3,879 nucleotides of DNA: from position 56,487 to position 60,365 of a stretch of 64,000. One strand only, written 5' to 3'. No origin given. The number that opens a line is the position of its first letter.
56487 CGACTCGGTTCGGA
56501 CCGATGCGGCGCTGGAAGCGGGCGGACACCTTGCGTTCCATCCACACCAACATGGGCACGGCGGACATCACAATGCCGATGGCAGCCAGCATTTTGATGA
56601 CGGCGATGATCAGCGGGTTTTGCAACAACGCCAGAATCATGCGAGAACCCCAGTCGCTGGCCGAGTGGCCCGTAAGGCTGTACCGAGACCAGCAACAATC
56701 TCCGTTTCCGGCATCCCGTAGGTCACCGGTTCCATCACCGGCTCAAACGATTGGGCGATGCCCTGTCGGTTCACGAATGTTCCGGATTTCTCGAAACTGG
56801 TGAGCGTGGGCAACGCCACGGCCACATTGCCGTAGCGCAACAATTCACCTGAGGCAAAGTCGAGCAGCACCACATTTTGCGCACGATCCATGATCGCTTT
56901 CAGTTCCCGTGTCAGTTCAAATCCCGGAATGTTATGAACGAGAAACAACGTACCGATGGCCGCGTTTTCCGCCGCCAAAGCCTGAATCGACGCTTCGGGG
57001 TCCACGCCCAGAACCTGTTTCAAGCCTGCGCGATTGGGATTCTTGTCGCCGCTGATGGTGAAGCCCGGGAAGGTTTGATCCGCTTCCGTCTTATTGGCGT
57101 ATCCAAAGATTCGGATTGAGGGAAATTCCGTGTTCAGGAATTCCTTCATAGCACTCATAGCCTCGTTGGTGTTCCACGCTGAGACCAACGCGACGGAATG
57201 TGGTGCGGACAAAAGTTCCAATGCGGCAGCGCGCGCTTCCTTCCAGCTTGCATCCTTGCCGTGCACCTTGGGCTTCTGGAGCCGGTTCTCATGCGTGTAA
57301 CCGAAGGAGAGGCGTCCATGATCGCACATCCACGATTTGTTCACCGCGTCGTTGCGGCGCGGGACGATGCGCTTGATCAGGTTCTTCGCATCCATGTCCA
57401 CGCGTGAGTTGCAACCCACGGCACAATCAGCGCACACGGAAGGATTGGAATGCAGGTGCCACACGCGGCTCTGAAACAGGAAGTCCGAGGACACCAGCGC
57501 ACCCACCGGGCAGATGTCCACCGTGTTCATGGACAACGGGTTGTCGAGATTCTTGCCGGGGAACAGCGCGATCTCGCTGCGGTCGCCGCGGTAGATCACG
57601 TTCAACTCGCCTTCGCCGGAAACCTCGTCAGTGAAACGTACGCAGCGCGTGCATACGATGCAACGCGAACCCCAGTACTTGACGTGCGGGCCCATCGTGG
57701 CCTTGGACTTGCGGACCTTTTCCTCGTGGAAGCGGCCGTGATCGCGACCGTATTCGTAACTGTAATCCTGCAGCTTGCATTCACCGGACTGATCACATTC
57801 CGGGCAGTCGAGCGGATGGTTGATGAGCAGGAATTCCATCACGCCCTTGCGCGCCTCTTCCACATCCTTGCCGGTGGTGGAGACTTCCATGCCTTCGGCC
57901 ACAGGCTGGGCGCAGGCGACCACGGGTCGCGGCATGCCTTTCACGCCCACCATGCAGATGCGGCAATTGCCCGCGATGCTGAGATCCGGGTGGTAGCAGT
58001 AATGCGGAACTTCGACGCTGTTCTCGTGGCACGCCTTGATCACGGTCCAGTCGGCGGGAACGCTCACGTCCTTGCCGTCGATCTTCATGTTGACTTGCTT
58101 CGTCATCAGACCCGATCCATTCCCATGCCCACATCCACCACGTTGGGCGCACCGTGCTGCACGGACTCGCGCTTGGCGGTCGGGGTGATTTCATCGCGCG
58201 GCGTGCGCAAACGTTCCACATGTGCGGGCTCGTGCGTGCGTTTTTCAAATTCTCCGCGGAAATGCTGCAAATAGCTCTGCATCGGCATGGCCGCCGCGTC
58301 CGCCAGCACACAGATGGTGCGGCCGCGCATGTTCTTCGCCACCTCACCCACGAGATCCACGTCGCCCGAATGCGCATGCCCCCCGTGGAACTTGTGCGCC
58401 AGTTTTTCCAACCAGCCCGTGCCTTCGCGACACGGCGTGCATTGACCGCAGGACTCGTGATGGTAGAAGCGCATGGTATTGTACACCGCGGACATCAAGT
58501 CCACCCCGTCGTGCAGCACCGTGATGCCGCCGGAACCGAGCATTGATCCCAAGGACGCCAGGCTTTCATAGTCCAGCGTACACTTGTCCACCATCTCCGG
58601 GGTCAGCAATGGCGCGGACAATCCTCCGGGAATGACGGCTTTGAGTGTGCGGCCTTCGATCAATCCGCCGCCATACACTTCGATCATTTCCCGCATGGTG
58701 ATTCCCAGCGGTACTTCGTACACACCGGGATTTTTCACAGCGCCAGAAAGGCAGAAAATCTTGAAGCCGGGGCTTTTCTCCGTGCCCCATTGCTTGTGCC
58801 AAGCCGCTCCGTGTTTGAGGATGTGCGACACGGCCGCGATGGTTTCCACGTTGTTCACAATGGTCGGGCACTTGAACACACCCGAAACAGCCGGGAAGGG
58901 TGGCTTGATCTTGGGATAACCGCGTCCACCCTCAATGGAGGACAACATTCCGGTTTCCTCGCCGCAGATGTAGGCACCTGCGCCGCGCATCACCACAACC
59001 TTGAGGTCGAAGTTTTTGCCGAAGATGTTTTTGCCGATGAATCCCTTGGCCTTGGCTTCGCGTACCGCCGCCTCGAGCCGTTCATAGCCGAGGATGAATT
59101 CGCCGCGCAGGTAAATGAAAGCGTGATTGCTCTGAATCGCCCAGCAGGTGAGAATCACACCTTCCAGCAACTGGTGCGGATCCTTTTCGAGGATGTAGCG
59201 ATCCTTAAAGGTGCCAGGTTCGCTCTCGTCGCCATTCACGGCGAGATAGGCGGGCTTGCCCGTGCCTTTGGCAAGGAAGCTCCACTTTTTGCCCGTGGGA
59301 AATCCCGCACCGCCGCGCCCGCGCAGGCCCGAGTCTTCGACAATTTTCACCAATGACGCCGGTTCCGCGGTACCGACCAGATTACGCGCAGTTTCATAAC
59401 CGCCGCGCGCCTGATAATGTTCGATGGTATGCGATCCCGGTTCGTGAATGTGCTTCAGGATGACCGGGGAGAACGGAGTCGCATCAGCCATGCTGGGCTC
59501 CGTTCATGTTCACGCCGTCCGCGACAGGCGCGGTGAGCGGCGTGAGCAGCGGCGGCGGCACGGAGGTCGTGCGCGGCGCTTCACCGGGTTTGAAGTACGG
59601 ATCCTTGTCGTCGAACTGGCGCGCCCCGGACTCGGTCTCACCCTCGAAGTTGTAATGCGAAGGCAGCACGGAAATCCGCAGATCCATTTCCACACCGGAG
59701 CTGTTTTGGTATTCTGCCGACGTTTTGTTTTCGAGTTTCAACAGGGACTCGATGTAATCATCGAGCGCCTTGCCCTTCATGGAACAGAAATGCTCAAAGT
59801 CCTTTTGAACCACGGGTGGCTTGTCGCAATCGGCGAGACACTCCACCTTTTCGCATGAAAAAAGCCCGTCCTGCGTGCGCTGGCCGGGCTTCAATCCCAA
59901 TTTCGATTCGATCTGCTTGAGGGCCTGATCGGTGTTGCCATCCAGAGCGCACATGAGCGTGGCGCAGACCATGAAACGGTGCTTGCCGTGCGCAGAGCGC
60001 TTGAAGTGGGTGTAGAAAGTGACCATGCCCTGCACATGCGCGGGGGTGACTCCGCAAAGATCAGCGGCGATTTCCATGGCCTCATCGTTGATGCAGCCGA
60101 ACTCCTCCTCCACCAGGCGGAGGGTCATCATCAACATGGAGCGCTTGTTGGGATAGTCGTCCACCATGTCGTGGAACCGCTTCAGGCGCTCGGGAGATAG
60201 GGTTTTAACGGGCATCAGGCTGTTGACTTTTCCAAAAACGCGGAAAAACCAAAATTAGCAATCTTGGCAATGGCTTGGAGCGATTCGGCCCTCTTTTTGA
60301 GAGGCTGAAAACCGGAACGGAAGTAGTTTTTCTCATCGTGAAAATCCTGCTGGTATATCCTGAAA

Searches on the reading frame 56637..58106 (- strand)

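Call 4: search_protein_families(library=pfam, proteins=[window:56637-58106:-])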
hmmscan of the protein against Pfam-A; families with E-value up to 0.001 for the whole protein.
window:56637-58106:- (489 aa): 6 families
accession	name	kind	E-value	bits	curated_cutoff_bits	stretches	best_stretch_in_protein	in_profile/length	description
PF22117.2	Fer4_Nqo3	-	2.7e-24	85.6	27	1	139-204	1-66/67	NADH-quinone oxidoreductase subunit 3, ferredoxin-like domain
PF10588.14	NADH-G_4Fe-4S_3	-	5.5e-19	67.9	27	1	86-124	1-39/40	NADH-ubiquinone oxidoreductase-G iron-sulfur binding region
PF13510.11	Fer2_4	-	2.2e-18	66.5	22.8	1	3-78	2-80/82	2Fe-2S iron-sulfur cluster binding domain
PF00384.28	Molybdopterin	-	4.3e-08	33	24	1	365-470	238-346/353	Molybdopterin oxidoreductase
PF22151.2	Fer4_NDSU1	-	2.3e-07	30.6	23.8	1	229-267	12-49/51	NADH-ubiquinone oxidoreductase NDSU1/NuoG-like, 4Fe-4S domain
PF04879.21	Molybdop_Fe4S4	-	1e-05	25.8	22.7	1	220-270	3-52/55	Molybdopterin oxidoreductase Fe4S4 domain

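Call 5: search_protein_families(library=ncbifam, proteins=[window:56637-58106:-])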
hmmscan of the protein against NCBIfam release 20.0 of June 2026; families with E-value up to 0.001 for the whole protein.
window:56637-58106:- (489 aa): 8 families
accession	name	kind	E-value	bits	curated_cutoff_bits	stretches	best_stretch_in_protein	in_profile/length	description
TIGR01973.1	NuoG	equivalog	3e-125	419.3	470.05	2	8-326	2-328/606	NADH-quinone oxidoreductase subunit NuoG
NF005895.0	PRK07860.1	equivalog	7.4e-89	298.8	802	1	3-307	16-329/811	NADH-quinone oxidoreductase subunit G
NF006305.0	PRK08493.1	equivalog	2.2e-47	161.6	591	2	5-176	2-170/819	NADH-quinone oxidoreductase subunit G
NF040763.1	FeFe_hydrog_A6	exception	1e-46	159.5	765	1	5-222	1-221/571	NADH-dependent [FeFe] hydrogenase, group A6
NF005745.0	PRK07569.1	equivalog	4.8e-40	137.4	333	1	5-205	4-208/238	bidirectional hydrogenase complex protein HoxU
NF009454.0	PRK12814.1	equivalog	3.4e-24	85.2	916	1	3-101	2-100/657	putative NADPH-dependent glutamate synthase small subunit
NF040762.1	Hydr_FeFe_Clost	exception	5.7e-24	84.6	900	1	6-207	2-207/572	ferredoxin hydrogenase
TIGR01591.1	Fdh-alpha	equivalog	4.5e-11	41.6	666.25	1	224-294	2-76/672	formate dehydrogenase subunit alpha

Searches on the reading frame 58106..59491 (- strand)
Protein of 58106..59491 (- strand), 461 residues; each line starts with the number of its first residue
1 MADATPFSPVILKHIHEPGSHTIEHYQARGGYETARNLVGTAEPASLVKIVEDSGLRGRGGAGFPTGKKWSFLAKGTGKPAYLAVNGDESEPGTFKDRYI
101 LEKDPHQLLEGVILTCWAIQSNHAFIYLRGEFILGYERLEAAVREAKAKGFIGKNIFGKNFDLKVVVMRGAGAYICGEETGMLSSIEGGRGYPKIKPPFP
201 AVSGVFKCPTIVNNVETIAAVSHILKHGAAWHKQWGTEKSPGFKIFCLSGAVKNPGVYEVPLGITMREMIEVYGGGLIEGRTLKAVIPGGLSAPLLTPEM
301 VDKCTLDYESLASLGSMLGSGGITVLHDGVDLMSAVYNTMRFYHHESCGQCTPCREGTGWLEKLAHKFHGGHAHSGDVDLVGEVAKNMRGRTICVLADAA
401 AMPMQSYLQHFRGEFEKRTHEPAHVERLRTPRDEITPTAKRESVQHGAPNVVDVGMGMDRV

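Call 4: search_protein_families(library=pfam, proteins=[window:58106-59491:-])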
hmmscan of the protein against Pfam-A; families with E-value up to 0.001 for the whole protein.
window:58106-59491:- (461 aa): 4 families
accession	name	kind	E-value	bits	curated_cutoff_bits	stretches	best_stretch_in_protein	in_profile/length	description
PF01512.22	Complex1_51K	-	3.4e-44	150.8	31.2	1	51-222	1-149/150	Nuo51 FMN-binding domain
PF10589.14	NADH_4Fe-4S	-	8.6e-30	102.9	23.5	1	335-417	2-84/85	NADH-ubiquinone oxidoreductase-F iron-sulfur binding region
PF22461.2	SLBB_2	-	3e-08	34.1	27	1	244-303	1-62/79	SLBB domain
PF10531.15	SLBB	-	3.4e-08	33.6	27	1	245-281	1-37/55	SLBB domain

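Call 5: search_protein_families(library=ncbifam, proteins=[window:58106-59491:-])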
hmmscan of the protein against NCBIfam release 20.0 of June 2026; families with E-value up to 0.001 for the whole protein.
window:58106-59491:- (461 aa): 6 families
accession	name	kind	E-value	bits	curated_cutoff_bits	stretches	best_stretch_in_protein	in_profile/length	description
TIGR01959.1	nuoF_fam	equivalog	1.3e-171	570.6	558.65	1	11-418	2-409/410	NADH-quinone oxidoreductase subunit NuoF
NF010120.0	PRK13596.1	equivalog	8.2e-149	495.8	389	1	11-423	8-421/433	NADH-quinone oxidoreductase subunit NuoF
NF008436.0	PRK11278.1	equivalog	7.6e-116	387.6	749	1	22-422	26-429/448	NADH-quinone oxidoreductase subunit NuoF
TIGR01945.1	rnfC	subfamily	4.5e-10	38.7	245.95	1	39-147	116-222/435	RnfABCDGE type electron transport complex subunit C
TIGR04481.1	PR_assoc_PrdC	equivalog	8.5e-10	38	490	1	44-275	73-270/425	proline reductase-associated electron transfer protein PrdC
NF003454.1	PRK05035.1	equivalog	1.3e-08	33.8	345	1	41-274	120-318/556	electron transport complex subunit RsxC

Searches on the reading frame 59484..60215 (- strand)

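Call 4: search_protein_families(library=pfam, proteins=[window:59484-60215:-])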
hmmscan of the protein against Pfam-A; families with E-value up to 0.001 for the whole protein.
window:59484-60215:- (243 aa): 1 family
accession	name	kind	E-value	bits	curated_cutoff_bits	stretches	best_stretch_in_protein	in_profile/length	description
PF01257.25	2Fe-2S_thioredx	-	1.5e-35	122.6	24.8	1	16-157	3-143/145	Thioredoxin-like [2Fe-2S] ferredoxin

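Call 5: search_protein_families(library=ncbifam, proteins=[window:59484-60215:-])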
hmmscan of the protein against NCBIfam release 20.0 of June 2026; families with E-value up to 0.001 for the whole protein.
window:59484-60215:- (243 aa): 9 families
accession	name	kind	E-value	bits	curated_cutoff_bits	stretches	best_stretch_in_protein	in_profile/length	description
NF005721.0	PRK07539.1-1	equivalog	1.8e-34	119.3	308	1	13-166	33-185/292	NADH-quinone oxidoreductase subunit NuoE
TIGR01958.1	nuoE_fam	subfamily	2.8e-34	118.4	142.4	1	17-158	5-147/148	NADH-quinone oxidoreductase subunit NuoE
NF005722.0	PRK07539.1-2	equivalog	4.9e-28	98.2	141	1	5-157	4-155/157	NADH-quinone oxidoreductase subunit NuoE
NF005725.0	PRK07539.1-5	equivalog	1.1e-26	93.6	220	1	6-158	17-171/174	NADH-quinone oxidoreductase subunit NuoE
NF005723.0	PRK07539.1-3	equivalog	5.6e-26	91.3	226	1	6-158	2-156/158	NADH-quinone oxidoreductase subunit NuoE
NF004638.0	PRK05988.1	equivalog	1.2e-21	77.2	198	1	7-157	7-156/159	formate dehydrogenase subunit gamma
NF005747.0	PRK07571.1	equivalog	7.5e-21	74.5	224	1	9-157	20-167/173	bidirectional hydrogenase complex protein HoxE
NF005724.0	PRK07539.1-4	equivalog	3.7e-15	56.4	280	1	7-158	19-172/240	NADH-quinone oxidoreductase subunit NuoE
NF009040.0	PRK12373.1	equivalog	5e-13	49.5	514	1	17-157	26-168/400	NADH-quinone oxidoreductase subunit E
